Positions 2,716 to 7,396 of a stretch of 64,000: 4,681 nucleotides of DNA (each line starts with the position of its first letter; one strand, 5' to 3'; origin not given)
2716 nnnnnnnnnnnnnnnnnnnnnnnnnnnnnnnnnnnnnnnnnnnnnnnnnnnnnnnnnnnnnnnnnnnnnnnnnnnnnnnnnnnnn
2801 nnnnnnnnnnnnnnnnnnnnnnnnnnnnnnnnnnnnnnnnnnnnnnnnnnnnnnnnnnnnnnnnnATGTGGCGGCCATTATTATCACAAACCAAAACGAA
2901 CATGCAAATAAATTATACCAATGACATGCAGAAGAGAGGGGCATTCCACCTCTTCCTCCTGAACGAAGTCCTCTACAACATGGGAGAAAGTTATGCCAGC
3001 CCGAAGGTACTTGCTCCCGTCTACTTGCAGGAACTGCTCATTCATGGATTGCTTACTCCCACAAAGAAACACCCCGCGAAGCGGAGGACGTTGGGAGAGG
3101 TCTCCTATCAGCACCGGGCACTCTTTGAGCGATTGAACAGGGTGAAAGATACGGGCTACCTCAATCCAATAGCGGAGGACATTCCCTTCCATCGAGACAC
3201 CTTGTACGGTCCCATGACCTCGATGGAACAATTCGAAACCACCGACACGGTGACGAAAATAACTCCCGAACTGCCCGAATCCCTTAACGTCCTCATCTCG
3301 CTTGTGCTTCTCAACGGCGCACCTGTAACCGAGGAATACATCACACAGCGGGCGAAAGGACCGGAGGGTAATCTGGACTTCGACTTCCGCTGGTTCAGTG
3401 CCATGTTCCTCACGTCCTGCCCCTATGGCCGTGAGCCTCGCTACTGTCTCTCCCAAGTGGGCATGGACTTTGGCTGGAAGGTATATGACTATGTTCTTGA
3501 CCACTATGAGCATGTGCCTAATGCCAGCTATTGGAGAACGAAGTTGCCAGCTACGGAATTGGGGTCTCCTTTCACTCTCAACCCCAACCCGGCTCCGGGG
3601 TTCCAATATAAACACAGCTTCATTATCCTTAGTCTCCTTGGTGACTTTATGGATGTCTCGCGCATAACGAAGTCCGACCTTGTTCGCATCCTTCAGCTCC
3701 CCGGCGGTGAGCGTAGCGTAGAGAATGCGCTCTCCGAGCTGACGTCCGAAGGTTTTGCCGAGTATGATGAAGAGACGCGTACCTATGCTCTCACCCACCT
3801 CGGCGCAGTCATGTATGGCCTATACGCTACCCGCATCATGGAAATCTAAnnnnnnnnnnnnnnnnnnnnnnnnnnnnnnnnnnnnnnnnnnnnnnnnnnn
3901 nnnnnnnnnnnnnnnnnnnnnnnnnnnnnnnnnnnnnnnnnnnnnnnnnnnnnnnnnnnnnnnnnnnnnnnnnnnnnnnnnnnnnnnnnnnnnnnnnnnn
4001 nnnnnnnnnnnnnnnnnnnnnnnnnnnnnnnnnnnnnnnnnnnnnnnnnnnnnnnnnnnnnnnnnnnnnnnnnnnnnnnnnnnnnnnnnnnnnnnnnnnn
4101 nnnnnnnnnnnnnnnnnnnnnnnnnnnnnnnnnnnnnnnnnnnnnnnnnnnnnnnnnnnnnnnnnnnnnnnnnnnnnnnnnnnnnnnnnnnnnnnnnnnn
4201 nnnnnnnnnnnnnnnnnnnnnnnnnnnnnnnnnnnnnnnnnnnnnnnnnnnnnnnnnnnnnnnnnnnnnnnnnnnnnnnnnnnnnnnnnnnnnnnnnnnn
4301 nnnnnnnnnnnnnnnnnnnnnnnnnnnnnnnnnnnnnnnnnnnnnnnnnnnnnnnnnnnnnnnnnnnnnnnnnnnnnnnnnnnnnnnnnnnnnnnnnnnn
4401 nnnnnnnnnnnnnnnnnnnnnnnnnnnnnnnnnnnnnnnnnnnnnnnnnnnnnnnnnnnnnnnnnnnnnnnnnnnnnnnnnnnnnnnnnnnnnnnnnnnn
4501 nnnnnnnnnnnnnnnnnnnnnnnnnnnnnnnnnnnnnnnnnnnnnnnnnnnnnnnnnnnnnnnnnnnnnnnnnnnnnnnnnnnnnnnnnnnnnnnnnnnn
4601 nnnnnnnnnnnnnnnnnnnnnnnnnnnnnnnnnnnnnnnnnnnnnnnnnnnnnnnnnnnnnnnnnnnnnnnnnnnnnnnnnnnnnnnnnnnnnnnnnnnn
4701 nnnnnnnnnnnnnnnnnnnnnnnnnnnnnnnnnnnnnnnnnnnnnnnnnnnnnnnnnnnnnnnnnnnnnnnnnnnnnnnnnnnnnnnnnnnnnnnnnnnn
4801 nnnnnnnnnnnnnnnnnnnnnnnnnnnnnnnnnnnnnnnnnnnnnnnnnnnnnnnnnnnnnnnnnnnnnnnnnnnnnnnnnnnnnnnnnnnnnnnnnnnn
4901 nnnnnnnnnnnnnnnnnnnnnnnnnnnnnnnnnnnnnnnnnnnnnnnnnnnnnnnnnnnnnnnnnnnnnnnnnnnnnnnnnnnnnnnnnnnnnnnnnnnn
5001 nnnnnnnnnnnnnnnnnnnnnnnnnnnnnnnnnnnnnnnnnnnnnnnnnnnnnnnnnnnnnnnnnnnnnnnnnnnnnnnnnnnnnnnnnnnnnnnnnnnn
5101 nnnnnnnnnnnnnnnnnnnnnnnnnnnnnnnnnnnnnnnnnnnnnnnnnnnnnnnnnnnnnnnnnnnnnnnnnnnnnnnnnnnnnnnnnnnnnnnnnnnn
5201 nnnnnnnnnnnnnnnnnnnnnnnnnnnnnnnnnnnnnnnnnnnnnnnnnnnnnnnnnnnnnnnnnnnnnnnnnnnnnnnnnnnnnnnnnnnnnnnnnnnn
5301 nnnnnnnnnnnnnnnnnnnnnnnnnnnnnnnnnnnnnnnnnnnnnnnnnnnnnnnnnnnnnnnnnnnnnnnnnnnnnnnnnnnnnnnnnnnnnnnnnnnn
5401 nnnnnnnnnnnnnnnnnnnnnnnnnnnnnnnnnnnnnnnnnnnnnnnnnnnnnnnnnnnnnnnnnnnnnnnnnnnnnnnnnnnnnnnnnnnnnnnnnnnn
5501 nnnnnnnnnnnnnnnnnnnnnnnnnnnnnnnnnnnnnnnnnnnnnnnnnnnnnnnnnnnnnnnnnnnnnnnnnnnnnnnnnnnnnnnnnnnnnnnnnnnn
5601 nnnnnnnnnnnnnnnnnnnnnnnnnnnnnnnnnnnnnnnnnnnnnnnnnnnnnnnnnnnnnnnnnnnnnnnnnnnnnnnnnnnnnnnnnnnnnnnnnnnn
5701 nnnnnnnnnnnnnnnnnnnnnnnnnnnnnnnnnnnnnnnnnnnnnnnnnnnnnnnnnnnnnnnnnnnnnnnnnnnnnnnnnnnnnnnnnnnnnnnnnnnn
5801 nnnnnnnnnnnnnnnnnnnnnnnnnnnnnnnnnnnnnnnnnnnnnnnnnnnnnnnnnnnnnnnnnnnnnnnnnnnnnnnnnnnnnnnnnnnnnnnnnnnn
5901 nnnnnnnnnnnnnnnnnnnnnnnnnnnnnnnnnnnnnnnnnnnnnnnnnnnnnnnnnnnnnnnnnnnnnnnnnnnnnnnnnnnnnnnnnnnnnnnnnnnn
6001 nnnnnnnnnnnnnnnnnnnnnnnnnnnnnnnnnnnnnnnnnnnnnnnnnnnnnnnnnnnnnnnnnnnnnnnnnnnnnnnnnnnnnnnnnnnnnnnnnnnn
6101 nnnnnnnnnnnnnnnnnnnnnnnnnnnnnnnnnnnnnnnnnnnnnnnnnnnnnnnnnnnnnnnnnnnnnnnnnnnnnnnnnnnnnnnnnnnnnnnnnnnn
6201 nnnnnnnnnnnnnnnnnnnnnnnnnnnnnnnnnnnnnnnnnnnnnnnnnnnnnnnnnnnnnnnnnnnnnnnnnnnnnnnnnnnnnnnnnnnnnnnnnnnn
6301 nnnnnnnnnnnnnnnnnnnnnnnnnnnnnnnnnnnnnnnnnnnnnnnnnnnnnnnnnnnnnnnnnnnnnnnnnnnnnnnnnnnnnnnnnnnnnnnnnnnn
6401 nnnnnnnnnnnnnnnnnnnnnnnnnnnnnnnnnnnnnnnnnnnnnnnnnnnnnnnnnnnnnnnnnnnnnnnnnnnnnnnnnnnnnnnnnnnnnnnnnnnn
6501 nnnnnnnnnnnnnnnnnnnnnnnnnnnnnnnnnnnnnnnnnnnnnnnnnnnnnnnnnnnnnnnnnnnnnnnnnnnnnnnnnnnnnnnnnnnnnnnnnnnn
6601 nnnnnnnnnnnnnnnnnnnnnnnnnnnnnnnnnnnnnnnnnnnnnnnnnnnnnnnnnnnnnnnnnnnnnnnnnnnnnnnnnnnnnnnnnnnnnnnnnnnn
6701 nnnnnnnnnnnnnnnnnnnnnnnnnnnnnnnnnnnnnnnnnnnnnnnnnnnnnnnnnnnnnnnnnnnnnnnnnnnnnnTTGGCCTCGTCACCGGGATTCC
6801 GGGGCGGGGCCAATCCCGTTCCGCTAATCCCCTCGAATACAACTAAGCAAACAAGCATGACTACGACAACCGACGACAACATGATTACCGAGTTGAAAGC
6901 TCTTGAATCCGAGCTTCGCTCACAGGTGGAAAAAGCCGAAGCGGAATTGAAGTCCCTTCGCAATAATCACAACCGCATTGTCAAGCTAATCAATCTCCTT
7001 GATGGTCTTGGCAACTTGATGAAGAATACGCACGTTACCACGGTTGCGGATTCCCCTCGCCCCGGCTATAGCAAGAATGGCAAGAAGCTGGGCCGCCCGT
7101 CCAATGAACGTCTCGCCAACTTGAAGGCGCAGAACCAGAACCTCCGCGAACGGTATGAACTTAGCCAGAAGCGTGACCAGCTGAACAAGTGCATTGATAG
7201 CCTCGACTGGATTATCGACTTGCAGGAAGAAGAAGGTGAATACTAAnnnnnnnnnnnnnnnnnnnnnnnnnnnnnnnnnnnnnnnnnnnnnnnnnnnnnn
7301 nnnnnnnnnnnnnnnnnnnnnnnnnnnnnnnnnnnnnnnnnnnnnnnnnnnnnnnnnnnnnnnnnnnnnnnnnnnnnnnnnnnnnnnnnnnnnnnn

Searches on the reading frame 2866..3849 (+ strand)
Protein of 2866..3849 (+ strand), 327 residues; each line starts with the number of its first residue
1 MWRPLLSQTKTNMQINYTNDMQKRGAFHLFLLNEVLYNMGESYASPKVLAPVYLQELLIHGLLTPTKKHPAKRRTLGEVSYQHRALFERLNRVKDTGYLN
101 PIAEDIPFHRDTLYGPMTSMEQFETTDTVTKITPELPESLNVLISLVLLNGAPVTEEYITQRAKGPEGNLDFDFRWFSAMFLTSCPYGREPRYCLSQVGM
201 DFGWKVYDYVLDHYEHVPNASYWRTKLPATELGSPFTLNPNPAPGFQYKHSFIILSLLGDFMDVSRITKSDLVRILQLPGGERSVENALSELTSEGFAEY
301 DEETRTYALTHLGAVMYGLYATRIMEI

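Call 10: search_protein_families(library=phrogs, proteins=[window:2866-3849:+])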
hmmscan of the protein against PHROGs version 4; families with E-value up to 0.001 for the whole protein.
window:2866-3849:+ (327 aa): 0 families

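Call 12: search_protein_families(library=pfam, proteins=[window:2866-3849:+], max_evalue=0.01)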
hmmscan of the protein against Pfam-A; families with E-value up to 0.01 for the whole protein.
window:2866-3849:+ (327 aa): 0 families

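Call 38: find_homologous_proteins(query=window:2866-3849:+)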
Query window:2866-3849:+ (327 aa): 3 proteins with E <= 0.001 among 1027 candidates.
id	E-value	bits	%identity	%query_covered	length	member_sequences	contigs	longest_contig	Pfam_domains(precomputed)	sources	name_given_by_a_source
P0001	5.2e-186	635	91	94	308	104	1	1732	-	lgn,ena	-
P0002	6.1e-162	556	78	96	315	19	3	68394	-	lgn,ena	-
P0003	2.4e-133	462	89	69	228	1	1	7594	-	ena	-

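Call 39: find_encoding_contigs(protein=P0002, flank=10000, max_places=4)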
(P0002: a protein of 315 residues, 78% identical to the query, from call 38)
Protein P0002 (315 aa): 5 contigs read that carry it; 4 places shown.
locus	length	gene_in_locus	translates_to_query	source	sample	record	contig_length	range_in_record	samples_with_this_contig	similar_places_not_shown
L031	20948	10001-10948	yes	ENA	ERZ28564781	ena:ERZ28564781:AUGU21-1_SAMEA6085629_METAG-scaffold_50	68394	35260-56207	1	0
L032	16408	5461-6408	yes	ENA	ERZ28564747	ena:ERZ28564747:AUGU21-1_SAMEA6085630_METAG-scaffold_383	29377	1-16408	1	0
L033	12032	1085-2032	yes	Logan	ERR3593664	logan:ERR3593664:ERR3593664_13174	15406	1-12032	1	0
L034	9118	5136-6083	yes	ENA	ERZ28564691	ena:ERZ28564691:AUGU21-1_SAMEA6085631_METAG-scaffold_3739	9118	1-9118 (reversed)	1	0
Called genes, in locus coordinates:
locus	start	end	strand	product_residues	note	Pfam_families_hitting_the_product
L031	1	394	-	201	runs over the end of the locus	-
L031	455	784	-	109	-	PF26096:DUF8033 (weak)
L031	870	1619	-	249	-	-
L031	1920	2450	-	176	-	PF21977:DUF6926 (weak)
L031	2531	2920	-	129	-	-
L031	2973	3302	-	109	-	-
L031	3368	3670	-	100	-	-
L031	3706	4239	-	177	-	PF21977:DUF6926 (weak)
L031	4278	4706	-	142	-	-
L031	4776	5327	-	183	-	-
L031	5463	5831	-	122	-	-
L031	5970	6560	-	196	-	-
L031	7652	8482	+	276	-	-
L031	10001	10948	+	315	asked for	-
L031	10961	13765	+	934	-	PF05272:VapE-like_dom, PF19263:DUF5906 (faint)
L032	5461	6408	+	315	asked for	-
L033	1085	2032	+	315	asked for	-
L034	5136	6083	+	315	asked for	-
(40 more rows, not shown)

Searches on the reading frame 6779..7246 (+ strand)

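Call 45: search_protein_families(library=pfam, alignment_id=A1, max_evalue=0.01)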
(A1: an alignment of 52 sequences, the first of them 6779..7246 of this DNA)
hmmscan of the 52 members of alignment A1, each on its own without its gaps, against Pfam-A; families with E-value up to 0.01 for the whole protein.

A. member 1, window:6779-7246:+ (155 aa): 1 family
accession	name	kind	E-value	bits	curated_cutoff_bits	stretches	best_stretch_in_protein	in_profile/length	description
PF10198.14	Ada3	-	0.0002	21.9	24.5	1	17-73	20-75/127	Histone acetyltransferases subunit 3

B. families by the number of members that match (of 52 scanned): 18 families
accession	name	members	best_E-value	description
PF02511.20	Thy1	1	2.5e-43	Thymidylate synthase complementing protein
PF11753.13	DUF3310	1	1.5e-15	Protein of unknwon function (DUF3310)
PF09374.15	PG_binding_3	1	4.6e-11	Predicted Peptidoglycan domain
PF13463.12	HTH_27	1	4.6e-06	Winged helix DNA-binding domain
PF01471.23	PG_binding_1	1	2.4e-05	Putative peptidoglycan binding domain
PF13601.12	HTH_34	1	4.6e-05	Winged helix DNA-binding domain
PF19174.5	DUF5856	1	6.5e-05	Family of unknown function (DUF5856)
PF10198.14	Ada3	1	0.0002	Histone acetyltransferases subunit 3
PF03551.20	PadR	1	0.00049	Transcriptional regulator PadR-like family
PF01978.25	TrmB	1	0.00063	Sugar-specific transcriptional regulator TrmB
PF14354.12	Lar_restr_allev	1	0.00074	Restriction alleviation protein Lar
PF13412.12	HTH_24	1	0.00076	Winged helix-turn-helix DNA-binding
PF12794.12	MscS_TM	1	0.0015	Mechanosensitive ion channel inner membrane domain 1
PF02724.19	CDC45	1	0.0019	CDC45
PF09284.16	RhgB_N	1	0.0022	Rhamnogalacturonan lyase B, N-terminal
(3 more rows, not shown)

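Call 46: search_protein_families(library=phrogs, alignment_id=A1, max_evalue=0.001)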
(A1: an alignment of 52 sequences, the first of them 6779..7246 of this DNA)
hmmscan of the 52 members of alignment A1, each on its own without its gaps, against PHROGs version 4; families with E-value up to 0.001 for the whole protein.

A. member 1, window:6779-7246:+ (155 aa): 1 family
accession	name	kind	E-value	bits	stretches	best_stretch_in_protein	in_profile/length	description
phrog_36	-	transcription regulation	0.00018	22.2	1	31-145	27-142/220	transcriptional regulator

B. families by the number of members that match (of 52 scanned): 34 families (the first 25 are shown)
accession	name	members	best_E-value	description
phrog_85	-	1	4.7e-41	thymidylate synthase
phrog_11324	-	1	5.1e-33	nucleotide kinase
phrog_236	-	1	1.9e-26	nucleotide kinase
phrog_1689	-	1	5.6e-21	nucleotide kinase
phrog_2781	-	1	5.8e-21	-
phrog_4897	-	1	2.6e-18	kinase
phrog_32366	-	1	4.7e-18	-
phrog_13649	-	1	1.5e-17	-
phrog_315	-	1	2.8e-17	endolysin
phrog_26005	-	1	1.7e-16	-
phrog_1770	-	1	2e-16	Holliday junction resolvase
phrog_4943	-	1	1.3e-12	-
phrog_4472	-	1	3.1e-12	nucleotide kinase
phrog_4824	-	1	3e-11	-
phrog_10644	-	1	3.5e-11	thymidylate synthase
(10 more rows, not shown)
